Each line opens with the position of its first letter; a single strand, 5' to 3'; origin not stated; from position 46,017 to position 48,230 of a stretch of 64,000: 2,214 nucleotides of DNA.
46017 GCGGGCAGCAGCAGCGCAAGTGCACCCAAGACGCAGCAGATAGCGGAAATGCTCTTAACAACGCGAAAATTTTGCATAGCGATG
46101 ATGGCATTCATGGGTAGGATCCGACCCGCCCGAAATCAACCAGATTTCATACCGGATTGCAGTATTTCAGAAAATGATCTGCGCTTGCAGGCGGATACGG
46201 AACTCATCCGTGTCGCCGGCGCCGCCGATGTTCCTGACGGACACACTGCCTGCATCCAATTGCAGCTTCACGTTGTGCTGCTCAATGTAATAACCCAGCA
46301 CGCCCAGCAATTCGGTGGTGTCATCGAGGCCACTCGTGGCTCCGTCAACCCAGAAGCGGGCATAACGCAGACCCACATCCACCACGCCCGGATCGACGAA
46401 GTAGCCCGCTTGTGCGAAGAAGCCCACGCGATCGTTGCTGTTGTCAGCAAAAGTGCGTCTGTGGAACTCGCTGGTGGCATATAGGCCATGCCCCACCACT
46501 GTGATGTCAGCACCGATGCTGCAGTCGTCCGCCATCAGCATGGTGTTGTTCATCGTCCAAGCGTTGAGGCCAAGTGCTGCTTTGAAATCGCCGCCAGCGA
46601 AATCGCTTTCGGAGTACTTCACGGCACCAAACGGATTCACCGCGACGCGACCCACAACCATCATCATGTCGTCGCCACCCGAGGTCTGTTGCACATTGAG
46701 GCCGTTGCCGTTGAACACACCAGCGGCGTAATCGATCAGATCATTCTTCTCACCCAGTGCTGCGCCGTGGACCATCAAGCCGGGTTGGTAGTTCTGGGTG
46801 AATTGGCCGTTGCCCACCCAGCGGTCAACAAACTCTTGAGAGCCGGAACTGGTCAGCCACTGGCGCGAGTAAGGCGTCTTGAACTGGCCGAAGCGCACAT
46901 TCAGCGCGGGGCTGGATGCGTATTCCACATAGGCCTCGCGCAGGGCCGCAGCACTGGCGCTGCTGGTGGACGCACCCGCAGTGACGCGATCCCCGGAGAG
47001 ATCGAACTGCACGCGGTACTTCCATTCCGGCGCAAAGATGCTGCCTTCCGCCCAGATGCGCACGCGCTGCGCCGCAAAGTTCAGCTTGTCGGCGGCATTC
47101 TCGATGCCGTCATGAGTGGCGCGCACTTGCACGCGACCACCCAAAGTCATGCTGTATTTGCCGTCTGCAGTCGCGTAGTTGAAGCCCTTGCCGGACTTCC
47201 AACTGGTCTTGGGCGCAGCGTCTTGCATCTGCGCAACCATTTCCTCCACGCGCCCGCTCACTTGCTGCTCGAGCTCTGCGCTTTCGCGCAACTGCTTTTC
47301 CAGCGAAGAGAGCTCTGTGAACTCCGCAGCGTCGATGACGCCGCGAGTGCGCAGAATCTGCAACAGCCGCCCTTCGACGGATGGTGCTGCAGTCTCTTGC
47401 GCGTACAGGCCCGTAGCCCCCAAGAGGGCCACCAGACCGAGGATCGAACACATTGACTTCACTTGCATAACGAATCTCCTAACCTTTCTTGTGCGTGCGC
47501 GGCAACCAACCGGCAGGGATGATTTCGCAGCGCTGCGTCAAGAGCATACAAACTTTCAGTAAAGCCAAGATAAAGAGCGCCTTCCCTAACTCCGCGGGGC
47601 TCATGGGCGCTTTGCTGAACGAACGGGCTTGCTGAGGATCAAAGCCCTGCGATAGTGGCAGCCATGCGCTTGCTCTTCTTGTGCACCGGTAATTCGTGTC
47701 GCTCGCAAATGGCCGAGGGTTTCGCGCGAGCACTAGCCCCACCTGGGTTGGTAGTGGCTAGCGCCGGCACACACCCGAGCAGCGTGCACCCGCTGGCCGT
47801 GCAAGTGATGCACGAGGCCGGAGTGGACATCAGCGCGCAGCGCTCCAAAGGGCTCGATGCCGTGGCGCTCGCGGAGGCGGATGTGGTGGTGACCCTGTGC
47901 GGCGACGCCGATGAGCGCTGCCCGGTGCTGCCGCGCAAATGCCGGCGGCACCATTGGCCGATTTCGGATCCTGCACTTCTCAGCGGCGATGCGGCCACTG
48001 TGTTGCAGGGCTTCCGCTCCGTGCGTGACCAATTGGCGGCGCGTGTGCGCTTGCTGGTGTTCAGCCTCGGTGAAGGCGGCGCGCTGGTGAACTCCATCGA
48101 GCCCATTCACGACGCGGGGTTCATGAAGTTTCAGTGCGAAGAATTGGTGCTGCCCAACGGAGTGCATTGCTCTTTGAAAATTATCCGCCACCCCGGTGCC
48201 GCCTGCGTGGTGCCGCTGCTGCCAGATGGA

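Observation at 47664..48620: ArsC (LMW-PTPase-type arsenate reductase)-NUDIX hydrolase fusion gene, divergent from a Pho-box-bearing porin promoter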

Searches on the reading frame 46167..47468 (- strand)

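Call 8: search_protein_families(library=pfam, proteins=[window:46167-47468:-], max_evalue=0.001)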
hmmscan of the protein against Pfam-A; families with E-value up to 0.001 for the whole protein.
window:46167-47468:- (433 aa): 1 family
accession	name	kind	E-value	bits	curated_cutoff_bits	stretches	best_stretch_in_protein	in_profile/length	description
PF07396.17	Porin_O_P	-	7.4e-16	58.8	20.9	1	109-256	3-147/370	Phosphate-selective porin O and P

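Call 52: search_protein_families(library=ncbifam, proteins=[window:46167-47468:-], max_evalue=0.00001)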
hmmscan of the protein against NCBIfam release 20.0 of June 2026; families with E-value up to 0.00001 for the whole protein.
window:46167-47468:- (433 aa): 1 family
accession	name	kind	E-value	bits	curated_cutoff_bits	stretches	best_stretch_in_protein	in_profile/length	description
NF040900.1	porin_ExtI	equivalog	5.1e-08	32.1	150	0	113-258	50-196/403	selenite/tellurite reduction operon porin ExtI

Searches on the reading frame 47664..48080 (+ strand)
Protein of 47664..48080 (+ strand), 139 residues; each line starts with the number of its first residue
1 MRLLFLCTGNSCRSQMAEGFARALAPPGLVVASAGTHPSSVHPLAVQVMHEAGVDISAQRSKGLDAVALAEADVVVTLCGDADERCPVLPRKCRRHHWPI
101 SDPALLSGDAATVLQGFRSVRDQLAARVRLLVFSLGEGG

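Call 19: search_solved_structures(query=window:47664-48080:+, max_evalue=0.001, show_alignments=5)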
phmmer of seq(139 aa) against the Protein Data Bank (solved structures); distinct sequences matched with E-value up to 0.001: 22.
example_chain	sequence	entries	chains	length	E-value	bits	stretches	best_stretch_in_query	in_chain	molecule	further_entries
1jl3_A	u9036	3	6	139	2.9e-31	111.5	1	3-129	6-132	ARSENATE REDUCTASE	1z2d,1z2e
2cd7_A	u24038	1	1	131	1.2e-28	103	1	3-105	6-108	PROTEIN ARSC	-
1ljl_A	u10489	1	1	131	5.9e-28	100.8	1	3-105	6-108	arsenate reductase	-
2ipa_B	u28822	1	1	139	3.6e-27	98.2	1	3-129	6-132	Protein arsC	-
1lju_A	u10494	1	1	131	1.1e-26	96.6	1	3-105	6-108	arsenate reductase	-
8p5n_A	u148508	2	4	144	1.5e-26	96.2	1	3-132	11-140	Low molecular weight phosphatase family protein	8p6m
1lk0_A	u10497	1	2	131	1.5e-26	96.2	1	3-105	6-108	arsenate reductase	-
1jf8_A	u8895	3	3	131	2.8e-25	92.1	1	3-105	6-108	arsenate reductase | Protein arsC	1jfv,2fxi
1rxe_A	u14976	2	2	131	7.4e-24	87.5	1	3-105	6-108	Arsenate reductase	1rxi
2l17_A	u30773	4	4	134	1.1e-21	80.5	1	2-133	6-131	Arsenate reductase | Glutaredoxin arsenate reductase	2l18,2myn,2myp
2l19_A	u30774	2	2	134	7.8e-21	77.7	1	2-133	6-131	Arsenate reductase | Glutaredoxin arsenate reductase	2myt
2myu_A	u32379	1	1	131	4.6e-19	72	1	2-133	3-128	Glutaredoxin arsenate reductase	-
3t38_A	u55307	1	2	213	4.8e-12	49.3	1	2-105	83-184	Arsenate Reductase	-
3rh0_A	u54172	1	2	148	5.2e-12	49.1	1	3-132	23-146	ARSENATE REDUCTASE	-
6sga_FW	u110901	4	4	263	1.7e-09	41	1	8-71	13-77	mt-SAF26 | LMWPc domain-containing protein | Low molecular weight protein tyrosine phosphatase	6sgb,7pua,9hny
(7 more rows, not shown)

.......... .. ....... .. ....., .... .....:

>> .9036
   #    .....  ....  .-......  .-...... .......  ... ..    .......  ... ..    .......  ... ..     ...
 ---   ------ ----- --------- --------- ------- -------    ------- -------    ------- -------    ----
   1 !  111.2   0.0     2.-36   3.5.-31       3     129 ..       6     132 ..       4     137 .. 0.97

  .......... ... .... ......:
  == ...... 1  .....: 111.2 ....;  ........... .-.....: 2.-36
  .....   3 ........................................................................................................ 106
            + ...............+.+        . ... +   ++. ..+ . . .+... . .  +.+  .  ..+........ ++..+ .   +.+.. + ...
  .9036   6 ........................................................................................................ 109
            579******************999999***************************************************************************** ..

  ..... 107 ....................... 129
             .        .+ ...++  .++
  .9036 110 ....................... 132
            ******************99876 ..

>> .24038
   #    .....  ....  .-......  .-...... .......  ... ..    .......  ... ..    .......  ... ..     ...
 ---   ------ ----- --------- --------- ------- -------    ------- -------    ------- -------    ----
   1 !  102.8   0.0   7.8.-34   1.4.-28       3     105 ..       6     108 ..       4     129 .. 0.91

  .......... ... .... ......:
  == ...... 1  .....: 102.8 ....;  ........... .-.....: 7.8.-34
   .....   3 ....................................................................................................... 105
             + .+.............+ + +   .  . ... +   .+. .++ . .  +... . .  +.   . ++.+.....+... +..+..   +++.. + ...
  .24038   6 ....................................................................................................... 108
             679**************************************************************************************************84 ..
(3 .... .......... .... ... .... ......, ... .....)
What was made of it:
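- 47664..48062 (+): N-terminal LMWP-fold, thioredoxin-type ArsC domain (aa 1-133). 1jl3 E 2.9e-31 (call 19).
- The domain matches ArsC far better than it matches phosphatases: 1e-31 against 1e-5 to 1e-7 (call 19).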
